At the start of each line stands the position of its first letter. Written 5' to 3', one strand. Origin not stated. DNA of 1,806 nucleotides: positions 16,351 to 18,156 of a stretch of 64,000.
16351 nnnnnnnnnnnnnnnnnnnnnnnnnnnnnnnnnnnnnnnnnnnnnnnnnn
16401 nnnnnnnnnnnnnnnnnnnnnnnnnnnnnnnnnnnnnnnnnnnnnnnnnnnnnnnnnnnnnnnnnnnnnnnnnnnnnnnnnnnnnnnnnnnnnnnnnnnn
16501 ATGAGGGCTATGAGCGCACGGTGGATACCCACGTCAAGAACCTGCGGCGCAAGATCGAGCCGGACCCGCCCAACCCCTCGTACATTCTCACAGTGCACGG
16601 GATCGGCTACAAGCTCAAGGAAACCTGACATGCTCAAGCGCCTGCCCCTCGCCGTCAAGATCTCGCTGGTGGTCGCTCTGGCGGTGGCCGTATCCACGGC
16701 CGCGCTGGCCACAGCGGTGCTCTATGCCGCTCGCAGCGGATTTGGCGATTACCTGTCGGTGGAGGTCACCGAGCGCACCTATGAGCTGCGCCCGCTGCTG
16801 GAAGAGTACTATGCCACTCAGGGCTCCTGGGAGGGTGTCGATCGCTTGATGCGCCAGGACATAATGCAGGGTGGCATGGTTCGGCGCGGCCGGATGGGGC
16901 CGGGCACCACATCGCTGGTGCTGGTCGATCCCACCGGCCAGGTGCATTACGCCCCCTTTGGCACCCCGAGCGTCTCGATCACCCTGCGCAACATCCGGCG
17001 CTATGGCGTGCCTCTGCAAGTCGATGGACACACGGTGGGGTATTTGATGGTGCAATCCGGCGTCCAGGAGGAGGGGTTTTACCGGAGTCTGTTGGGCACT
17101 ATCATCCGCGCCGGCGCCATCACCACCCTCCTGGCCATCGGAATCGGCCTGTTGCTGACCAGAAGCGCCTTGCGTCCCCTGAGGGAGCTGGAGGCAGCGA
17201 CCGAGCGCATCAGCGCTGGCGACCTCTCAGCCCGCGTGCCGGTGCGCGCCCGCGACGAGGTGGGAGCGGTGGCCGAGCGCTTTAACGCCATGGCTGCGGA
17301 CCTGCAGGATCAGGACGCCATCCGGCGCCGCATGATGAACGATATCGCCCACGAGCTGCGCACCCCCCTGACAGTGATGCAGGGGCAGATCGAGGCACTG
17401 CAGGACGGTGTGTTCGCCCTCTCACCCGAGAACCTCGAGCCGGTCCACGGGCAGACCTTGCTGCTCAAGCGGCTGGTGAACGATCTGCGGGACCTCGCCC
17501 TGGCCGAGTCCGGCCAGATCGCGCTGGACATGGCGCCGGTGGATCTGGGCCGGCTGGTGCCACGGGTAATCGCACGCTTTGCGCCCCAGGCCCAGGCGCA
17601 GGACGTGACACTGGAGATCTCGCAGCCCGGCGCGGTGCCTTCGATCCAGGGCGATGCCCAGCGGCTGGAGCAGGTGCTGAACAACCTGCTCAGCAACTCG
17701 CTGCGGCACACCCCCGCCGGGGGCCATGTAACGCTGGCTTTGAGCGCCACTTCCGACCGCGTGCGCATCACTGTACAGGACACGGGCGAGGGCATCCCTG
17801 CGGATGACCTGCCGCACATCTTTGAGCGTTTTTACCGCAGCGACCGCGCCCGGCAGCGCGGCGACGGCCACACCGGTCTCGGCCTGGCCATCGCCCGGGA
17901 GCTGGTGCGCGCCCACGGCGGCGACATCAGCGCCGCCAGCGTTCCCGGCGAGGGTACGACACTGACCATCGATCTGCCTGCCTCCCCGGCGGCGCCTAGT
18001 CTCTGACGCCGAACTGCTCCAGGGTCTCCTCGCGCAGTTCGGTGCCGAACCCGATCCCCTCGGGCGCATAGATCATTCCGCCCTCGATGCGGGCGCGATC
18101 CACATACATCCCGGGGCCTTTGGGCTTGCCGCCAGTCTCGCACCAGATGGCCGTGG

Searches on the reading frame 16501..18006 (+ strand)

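Call 7: search_protein_families(library=pfam, proteins=[window:16501-18006:+], max_evalue=0.01)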
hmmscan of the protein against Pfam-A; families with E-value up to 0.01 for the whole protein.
window:16501-18006:+ (501 aa): 5 families
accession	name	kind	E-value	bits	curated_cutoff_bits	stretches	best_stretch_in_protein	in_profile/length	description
PF02518.31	HATPase_c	-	2e-34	118.8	26.4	1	384-494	1-109/111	Histidine kinase-, DNA gyrase B-, and HSP90-like ATPase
PF00672.30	HAMP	-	7.9e-18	65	25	1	218-270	1-53/53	HAMP domain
PF00512.31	HisKA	-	1e-15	58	26.9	1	275-338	2-66/66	His Kinase A (phospho-acceptor) domain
PF13581.12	HATPase_c_2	-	7.7e-06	26.4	27.4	1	386-489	29-124/127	Histidine kinase-like ATPase domain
PF13589.12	HATPase_c_3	-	0.00072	20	25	1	389-465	3-80/137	Histidine kinase-, DNA gyrase B-, and HSP90-like ATPase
